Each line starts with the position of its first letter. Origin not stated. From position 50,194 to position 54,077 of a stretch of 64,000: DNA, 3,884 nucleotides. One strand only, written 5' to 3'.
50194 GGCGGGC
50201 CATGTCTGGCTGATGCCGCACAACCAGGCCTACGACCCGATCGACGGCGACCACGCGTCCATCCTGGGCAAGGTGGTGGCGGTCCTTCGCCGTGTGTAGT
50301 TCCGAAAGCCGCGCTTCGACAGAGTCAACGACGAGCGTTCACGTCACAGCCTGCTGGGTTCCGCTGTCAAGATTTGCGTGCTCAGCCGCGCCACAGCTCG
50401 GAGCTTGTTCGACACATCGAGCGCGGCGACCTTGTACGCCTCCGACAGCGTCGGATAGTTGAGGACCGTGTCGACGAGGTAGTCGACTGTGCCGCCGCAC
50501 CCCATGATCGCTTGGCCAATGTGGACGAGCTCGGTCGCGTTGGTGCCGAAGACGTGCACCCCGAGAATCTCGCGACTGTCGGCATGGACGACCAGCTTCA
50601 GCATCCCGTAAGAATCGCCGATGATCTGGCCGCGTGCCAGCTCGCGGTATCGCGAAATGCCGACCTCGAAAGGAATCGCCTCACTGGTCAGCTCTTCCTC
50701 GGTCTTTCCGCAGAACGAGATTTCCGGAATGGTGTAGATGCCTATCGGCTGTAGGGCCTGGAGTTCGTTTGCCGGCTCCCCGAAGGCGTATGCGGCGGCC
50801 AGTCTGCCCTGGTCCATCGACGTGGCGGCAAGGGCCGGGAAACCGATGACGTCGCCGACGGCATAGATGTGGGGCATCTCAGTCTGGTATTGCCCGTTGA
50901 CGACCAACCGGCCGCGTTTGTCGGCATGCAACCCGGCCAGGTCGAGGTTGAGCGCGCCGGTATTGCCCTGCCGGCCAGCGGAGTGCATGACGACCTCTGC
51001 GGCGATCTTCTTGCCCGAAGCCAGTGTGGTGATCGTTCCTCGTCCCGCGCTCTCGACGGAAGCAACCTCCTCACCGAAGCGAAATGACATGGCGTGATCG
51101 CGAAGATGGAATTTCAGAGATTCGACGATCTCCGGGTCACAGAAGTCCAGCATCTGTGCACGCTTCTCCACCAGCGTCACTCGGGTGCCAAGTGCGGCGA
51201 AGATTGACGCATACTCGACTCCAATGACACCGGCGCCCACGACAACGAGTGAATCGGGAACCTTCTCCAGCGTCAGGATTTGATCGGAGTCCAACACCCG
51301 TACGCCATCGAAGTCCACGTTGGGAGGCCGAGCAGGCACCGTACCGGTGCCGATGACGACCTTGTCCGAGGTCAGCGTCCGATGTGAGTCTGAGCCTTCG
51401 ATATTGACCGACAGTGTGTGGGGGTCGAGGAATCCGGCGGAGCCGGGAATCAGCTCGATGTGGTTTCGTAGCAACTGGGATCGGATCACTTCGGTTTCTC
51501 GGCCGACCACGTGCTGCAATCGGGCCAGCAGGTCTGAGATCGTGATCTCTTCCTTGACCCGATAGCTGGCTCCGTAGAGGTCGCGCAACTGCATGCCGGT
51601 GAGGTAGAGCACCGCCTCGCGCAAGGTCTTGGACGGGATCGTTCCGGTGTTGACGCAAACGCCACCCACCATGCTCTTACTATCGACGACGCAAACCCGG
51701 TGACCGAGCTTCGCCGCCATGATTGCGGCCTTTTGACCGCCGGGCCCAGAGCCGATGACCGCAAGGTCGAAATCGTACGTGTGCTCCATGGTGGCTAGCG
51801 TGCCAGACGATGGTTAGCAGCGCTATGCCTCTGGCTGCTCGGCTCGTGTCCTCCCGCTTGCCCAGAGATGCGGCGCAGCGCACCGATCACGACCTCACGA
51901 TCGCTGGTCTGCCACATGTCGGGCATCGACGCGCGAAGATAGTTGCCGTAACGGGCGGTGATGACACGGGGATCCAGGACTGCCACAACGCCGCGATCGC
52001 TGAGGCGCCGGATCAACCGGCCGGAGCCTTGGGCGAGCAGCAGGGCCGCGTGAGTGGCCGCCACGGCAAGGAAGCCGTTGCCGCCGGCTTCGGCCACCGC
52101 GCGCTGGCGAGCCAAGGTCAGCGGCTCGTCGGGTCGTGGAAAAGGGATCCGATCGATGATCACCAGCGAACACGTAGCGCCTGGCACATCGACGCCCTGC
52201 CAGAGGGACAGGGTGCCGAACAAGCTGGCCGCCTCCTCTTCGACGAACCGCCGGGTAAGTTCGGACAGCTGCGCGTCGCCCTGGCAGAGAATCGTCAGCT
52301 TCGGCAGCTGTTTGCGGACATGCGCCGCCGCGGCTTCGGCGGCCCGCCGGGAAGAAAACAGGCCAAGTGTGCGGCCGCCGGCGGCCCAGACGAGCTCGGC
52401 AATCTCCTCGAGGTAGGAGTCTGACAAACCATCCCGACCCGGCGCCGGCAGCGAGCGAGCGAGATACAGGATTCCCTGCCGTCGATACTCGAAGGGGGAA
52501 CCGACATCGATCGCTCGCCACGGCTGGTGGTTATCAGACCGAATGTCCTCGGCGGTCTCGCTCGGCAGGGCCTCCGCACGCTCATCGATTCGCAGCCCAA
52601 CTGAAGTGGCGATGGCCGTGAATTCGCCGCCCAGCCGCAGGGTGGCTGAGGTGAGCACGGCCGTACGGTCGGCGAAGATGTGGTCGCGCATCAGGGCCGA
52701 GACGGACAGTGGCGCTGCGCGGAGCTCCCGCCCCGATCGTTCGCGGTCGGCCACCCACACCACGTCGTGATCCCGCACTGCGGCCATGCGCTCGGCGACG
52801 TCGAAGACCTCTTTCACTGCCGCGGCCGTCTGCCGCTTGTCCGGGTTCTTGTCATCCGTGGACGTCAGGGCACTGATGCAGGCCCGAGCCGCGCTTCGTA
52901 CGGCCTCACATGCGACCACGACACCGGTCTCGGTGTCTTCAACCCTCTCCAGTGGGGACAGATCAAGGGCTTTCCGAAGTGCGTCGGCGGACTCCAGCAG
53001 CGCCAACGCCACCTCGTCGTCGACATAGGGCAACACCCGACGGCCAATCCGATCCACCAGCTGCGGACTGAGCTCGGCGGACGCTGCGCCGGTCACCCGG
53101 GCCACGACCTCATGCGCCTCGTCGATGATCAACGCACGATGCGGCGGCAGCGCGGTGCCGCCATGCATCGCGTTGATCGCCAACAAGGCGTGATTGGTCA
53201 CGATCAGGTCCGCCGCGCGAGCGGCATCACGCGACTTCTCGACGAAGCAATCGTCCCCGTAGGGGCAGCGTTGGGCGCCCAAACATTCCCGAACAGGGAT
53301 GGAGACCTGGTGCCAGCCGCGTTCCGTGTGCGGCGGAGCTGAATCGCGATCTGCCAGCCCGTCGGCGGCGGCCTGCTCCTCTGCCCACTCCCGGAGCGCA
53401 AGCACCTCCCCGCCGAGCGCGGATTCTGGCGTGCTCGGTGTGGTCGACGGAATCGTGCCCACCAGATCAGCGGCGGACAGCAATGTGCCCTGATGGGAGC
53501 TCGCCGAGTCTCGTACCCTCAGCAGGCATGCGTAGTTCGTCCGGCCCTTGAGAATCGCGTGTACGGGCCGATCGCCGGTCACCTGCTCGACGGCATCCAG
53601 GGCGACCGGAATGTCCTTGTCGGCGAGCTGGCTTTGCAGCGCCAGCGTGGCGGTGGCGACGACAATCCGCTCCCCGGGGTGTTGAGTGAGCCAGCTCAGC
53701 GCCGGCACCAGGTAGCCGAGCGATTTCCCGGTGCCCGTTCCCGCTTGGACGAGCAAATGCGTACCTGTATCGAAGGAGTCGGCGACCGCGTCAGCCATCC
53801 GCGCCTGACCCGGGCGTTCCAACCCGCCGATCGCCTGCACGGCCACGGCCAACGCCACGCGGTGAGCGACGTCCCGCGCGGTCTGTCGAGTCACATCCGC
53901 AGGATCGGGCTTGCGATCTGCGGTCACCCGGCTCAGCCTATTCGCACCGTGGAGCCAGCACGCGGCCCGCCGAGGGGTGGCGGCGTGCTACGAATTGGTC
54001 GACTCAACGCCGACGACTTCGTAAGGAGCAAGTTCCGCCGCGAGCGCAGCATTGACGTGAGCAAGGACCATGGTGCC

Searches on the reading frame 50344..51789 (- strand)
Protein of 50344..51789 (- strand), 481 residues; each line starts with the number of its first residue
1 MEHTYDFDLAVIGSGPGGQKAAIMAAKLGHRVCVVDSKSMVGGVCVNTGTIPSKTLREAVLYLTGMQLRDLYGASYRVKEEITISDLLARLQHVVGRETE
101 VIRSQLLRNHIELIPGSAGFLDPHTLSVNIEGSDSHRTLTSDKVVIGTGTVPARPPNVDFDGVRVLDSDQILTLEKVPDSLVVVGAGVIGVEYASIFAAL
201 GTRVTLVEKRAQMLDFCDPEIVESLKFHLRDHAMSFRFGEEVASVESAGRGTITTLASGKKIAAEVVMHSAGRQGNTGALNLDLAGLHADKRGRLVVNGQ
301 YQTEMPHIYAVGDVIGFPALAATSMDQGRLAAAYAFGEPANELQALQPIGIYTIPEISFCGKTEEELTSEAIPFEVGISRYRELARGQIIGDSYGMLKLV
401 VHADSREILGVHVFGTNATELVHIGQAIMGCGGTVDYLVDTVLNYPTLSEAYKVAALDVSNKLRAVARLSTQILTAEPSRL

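Call 81: search_protein_families(library=pfam, proteins=[window:50344-51789:-], max_evalue=0.00001)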
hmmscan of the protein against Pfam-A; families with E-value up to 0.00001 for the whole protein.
window:50344-51789:- (481 aa): 10 families
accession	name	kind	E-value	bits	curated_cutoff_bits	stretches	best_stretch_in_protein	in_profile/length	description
PF07992.20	Pyr_redox_2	-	3.8e-57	194.4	26.1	1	7-328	1-291/291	Pyridine nucleotide-disulphide oxidoreductase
PF02852.28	Pyr_redox_dim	-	6.7e-26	91.1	25.3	1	348-455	2-109/110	Pyridine nucleotide-disulphide oxidoreductase, dimerisation domain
PF00070.33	Pyr_redox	-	7.9e-22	78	22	1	181-254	2-75/82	Pyridine nucleotide-disulphide oxidoreductase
PF12831.13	FAD_oxidored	-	1.7e-10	41.2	27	1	8-57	1-50/416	FAD dependent oxidoreductase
PF13738.12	Pyr_redox_3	-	2.7e-10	40.4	30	1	135-312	119-305/305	Pyridine nucleotide-disulphide oxidoreductase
PF02737.24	3HCDH_N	-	3.4e-07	30.8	22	0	182-239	3-57/180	3-hydroxyacyl-CoA dehydrogenase, NAD binding domain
PF01134.28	GIDA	-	6.2e-07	29.3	22.1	0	8-150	1-150/391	Glucose inhibited division protein A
PF13450.12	NAD_binding_8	-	1.3e-06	29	21.9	0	11-46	1-36/68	NAD(P)-binding Rossmann-like domain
PF13478.12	XdhC_C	-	1.9e-06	28.9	29.7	0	181-214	1-34/125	XdhC Rossmann domain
PF01262.27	AlaDh_PNT_C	-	8.7e-06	25.7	23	0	179-218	29-68/214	Alanine dehydrogenase/PNT, C-terminal domain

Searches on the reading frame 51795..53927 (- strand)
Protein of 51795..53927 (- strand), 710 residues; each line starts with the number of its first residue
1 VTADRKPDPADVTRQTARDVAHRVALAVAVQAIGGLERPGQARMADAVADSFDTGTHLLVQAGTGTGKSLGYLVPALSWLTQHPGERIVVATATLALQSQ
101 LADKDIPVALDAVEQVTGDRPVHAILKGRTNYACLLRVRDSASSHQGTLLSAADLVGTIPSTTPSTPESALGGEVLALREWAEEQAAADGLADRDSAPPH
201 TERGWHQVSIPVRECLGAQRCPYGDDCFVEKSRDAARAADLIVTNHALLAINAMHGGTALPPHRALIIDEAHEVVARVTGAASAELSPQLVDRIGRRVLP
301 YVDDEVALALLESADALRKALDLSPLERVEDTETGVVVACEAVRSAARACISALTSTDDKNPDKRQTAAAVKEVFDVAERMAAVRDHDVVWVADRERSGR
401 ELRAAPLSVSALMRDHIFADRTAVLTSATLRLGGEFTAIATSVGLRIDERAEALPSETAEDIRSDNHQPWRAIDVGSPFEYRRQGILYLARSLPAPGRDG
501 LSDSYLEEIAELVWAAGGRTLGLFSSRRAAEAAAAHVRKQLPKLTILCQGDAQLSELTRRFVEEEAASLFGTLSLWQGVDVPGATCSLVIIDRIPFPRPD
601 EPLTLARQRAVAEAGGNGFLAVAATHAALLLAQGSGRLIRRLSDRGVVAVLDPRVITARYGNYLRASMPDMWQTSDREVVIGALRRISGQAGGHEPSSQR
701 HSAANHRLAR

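Call 81: search_protein_families(library=pfam, proteins=[window:51795-53927:-], max_evalue=0.00001)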
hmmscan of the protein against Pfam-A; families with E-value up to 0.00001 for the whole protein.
window:51795-53927:- (710 aa): 2 families
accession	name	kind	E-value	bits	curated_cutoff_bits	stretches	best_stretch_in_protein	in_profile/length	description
PF13307.12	Helicase_C_2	-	1.4e-32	113.6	25.3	1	511-670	3-169/170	Helicase C-terminal domain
PF00270.35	DEAD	-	2.3e-09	37.7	26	1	42-103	5-63/167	DEAD/DEAH box helicase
